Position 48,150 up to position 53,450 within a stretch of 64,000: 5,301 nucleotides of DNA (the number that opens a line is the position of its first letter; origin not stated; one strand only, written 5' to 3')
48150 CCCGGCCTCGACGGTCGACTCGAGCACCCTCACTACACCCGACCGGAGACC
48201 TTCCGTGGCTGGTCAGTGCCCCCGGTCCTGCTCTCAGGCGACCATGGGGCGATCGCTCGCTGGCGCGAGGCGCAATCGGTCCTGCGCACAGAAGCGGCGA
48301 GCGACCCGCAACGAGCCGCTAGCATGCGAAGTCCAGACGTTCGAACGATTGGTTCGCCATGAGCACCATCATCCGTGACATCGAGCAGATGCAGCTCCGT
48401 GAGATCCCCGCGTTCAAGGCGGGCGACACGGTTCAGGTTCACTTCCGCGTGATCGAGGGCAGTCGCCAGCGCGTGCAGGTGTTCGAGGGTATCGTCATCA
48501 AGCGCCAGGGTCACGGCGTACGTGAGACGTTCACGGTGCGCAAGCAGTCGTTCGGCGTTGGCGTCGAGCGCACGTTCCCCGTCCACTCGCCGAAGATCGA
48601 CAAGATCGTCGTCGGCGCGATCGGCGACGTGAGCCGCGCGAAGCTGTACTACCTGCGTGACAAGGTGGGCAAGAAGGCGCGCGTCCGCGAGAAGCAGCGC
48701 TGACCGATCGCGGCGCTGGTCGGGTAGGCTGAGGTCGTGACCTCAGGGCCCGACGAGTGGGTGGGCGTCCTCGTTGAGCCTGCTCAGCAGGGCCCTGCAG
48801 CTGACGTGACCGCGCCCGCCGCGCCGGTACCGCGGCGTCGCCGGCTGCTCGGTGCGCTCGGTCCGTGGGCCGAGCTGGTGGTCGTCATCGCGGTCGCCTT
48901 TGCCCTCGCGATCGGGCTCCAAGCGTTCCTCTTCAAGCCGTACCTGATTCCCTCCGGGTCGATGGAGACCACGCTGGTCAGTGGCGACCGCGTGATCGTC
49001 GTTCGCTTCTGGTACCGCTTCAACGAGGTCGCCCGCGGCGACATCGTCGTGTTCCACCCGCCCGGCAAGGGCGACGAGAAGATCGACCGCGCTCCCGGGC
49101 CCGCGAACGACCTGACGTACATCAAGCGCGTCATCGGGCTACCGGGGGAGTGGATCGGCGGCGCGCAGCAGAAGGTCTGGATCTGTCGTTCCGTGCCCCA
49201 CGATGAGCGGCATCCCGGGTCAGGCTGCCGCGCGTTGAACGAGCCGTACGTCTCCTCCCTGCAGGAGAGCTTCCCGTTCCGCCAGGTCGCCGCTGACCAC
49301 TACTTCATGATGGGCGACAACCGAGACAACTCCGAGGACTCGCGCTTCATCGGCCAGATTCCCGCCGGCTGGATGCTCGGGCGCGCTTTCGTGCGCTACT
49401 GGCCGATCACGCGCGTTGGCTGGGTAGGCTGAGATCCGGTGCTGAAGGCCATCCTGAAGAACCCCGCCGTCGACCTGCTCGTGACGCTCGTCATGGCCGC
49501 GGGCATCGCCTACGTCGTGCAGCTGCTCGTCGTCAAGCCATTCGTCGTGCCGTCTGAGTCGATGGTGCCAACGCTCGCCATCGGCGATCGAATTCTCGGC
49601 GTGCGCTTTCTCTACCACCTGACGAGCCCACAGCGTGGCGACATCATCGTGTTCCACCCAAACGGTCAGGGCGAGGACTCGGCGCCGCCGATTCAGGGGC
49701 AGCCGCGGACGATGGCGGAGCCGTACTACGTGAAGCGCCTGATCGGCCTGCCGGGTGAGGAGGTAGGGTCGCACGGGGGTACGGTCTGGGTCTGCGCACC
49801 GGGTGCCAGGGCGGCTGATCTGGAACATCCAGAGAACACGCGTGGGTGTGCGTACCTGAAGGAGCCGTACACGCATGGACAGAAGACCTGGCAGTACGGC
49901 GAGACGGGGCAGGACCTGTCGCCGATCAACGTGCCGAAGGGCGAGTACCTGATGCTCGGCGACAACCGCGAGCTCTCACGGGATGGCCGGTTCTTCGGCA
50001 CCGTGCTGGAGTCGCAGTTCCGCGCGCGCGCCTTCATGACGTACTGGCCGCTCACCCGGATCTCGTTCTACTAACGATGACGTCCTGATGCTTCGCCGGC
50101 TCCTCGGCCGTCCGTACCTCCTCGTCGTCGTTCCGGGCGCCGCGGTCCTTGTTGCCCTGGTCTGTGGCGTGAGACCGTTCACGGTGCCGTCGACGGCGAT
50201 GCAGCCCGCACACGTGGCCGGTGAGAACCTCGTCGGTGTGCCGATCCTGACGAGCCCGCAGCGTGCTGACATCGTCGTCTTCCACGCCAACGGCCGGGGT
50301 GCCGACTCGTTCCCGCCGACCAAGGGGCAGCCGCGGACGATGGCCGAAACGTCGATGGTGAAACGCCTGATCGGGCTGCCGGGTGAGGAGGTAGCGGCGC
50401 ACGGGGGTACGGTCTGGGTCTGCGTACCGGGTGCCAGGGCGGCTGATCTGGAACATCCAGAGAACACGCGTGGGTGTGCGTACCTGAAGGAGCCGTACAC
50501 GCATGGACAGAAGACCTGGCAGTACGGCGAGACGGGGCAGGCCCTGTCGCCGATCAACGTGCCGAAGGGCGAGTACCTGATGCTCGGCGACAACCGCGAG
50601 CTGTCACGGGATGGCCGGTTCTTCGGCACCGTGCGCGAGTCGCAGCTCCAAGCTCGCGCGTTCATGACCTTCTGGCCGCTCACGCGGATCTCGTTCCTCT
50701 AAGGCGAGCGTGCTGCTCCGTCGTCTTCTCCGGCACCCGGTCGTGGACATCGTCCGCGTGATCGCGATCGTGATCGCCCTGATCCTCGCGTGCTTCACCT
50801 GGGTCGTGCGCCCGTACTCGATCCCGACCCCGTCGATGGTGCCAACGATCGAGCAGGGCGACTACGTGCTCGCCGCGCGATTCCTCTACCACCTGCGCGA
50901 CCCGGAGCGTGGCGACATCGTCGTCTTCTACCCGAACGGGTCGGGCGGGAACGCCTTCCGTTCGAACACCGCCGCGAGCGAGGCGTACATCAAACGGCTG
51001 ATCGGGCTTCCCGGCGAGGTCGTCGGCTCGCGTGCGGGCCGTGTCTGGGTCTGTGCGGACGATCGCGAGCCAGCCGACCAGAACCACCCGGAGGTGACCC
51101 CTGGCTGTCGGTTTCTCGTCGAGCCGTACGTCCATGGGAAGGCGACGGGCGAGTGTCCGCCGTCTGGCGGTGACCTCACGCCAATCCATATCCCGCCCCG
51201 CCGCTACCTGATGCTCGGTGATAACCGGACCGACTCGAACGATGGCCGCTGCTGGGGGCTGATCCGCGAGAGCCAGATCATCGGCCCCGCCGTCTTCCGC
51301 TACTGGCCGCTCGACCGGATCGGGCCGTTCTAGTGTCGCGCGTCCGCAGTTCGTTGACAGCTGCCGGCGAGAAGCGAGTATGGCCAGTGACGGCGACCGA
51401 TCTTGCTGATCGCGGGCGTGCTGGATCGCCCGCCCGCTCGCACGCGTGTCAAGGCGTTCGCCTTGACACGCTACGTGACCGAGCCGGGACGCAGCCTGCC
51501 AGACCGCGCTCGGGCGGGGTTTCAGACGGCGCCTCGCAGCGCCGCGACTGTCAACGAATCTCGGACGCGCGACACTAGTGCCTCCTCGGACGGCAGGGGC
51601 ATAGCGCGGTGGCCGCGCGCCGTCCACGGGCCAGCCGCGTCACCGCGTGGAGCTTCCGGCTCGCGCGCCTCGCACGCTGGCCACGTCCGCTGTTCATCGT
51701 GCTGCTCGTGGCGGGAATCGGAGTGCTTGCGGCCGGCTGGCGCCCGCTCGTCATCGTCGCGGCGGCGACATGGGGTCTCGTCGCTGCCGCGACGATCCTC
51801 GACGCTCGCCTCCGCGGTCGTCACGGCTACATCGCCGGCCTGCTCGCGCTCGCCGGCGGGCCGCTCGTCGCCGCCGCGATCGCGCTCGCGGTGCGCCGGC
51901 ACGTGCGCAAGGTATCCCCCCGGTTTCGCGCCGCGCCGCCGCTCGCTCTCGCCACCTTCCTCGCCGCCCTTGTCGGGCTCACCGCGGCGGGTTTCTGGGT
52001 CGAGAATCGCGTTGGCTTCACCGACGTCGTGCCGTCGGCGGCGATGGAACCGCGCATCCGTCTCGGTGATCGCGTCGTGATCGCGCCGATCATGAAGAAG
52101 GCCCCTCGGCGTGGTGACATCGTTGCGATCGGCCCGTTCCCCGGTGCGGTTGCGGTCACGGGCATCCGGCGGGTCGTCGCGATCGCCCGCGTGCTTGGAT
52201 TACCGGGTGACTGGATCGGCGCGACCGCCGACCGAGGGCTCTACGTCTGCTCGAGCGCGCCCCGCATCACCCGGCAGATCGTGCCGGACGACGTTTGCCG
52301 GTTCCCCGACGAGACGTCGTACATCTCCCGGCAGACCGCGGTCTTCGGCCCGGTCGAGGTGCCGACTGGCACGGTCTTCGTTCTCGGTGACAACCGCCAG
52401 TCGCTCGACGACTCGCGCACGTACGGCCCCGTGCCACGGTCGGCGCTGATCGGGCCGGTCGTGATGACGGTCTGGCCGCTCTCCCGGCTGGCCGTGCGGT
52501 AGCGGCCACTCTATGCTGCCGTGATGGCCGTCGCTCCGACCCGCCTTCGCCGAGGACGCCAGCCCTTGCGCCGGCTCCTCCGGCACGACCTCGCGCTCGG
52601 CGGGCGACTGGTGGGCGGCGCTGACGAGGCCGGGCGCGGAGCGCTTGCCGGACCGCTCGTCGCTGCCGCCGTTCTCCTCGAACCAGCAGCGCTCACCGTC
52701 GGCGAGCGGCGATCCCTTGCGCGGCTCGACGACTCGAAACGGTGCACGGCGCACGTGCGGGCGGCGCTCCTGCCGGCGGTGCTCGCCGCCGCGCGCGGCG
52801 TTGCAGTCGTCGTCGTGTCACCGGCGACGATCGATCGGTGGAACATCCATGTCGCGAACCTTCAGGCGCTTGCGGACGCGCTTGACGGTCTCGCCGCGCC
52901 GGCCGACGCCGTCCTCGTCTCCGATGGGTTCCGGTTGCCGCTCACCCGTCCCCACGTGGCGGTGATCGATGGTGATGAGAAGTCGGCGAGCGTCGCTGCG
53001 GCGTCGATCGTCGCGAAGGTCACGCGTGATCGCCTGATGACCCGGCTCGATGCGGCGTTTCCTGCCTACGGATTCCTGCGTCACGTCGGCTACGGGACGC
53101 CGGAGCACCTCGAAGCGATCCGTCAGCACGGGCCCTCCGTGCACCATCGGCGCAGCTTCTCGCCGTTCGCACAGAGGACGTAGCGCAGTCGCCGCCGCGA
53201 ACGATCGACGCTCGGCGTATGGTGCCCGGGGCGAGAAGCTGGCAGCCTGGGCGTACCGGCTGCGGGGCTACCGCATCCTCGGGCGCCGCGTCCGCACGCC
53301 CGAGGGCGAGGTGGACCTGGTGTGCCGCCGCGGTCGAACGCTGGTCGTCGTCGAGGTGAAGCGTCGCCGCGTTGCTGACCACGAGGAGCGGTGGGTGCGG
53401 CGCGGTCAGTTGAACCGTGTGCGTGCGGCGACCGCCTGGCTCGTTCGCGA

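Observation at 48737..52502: Five tandem type I signal peptidase paralogues, two of them without the catalytic dyad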

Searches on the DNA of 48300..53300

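Call 32: search_rna_families(source=window, start=48300, end=53300, threshold=evalue, max_evalue=1)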
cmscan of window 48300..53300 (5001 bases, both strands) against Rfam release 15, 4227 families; matches with E-value up to 1: 1.
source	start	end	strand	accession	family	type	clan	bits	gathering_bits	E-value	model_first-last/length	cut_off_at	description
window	52916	52961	+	RF01172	sn2343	Gene; snRNA; snoRNA; CD-box;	-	19.8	60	0.52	1-78/78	no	Small nucleolar RNA sn2343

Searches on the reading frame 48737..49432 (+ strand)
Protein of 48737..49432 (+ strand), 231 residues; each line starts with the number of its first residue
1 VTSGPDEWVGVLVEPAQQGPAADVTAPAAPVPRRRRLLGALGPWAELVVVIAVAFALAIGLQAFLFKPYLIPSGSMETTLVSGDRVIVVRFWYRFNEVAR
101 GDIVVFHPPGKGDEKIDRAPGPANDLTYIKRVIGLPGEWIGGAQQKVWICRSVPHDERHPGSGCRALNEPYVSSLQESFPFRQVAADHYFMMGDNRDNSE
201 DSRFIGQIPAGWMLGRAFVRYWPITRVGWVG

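Call 3: search_protein_families(library=pfam, proteins=[window:48737-49432:+], max_evalue=0.01)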
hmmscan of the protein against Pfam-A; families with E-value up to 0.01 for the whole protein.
window:48737-49432:+ (231 aa): 1 family
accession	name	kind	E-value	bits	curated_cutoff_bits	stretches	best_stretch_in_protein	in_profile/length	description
PF10502.14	Peptidase_S26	-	3e-42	144.9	22.9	1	44-222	1-168/168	Signal peptidase, peptidase S26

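Call 4: search_protein_families(library=ncbifam, proteins=[window:48737-49432:+], max_evalue=0.01)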
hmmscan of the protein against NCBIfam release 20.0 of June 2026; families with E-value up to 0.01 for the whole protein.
window:48737-49432:+ (231 aa): 5 families
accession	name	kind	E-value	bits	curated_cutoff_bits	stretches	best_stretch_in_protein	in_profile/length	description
TIGR02227.1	sigpep_I_bact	equivalog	7.4e-39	133.2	47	1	48-224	2-161/162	signal peptidase I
NF008114.0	PRK10861.1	equivalog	5.3e-24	85.1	277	2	44-140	60-156/324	signal peptidase I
TIGR02754.1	sod_Ni_protease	equivalog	4.1e-07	30.4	63.25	0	183-217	54-88/90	nickel-type superoxide dismutase maturation protease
TIGR02771.1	TraF_Ti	equivalog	1e-05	25.2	100.25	1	96-216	45-164/171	conjugative transfer signal peptidase TraF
TIGR02228.1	sigpep_I_arch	equivalog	3.9e-05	23.6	51.85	1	48-110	10-73/158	signal peptidase I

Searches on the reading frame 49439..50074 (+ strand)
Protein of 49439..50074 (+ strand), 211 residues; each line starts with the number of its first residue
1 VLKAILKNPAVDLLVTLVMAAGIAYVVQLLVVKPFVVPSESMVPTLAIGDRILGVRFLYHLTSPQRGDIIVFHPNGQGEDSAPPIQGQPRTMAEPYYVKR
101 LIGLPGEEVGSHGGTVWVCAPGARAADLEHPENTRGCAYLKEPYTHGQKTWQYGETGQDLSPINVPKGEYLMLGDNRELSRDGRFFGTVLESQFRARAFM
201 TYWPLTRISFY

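Call 3: search_protein_families(library=pfam, proteins=[window:49439-50074:+], max_evalue=0.01)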
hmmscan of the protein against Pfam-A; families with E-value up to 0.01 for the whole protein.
window:49439-50074:+ (211 aa): 1 family
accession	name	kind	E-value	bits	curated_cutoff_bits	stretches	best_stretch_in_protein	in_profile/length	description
PF10502.14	Peptidase_S26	-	1.6e-36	126.3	22.9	1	12-203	3-168/168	Signal peptidase, peptidase S26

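Call 4: search_protein_families(library=ncbifam, proteins=[window:49439-50074:+], max_evalue=0.01)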
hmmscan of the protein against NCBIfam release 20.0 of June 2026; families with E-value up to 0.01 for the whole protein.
window:49439-50074:+ (211 aa): 5 families
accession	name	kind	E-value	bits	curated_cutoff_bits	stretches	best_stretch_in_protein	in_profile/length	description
TIGR02227.1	sigpep_I_bact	equivalog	6.1e-35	120.5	47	1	15-205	3-161/162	signal peptidase I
NF008114.0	PRK10861.1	equivalog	2.9e-20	72.8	277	2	16-109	66-156/324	signal peptidase I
TIGR02754.1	sod_Ni_protease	equivalog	1.9e-06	28.2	63.25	1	37-76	3-43/90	nickel-type superoxide dismutase maturation protease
TIGR02228.1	sigpep_I_arch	equivalog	0.00013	21.8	51.85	1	14-75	14-72/158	signal peptidase I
TIGR02771.1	TraF_Ti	equivalog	0.00017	21.2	100.25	0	148-197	116-164/171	conjugative transfer signal peptidase TraF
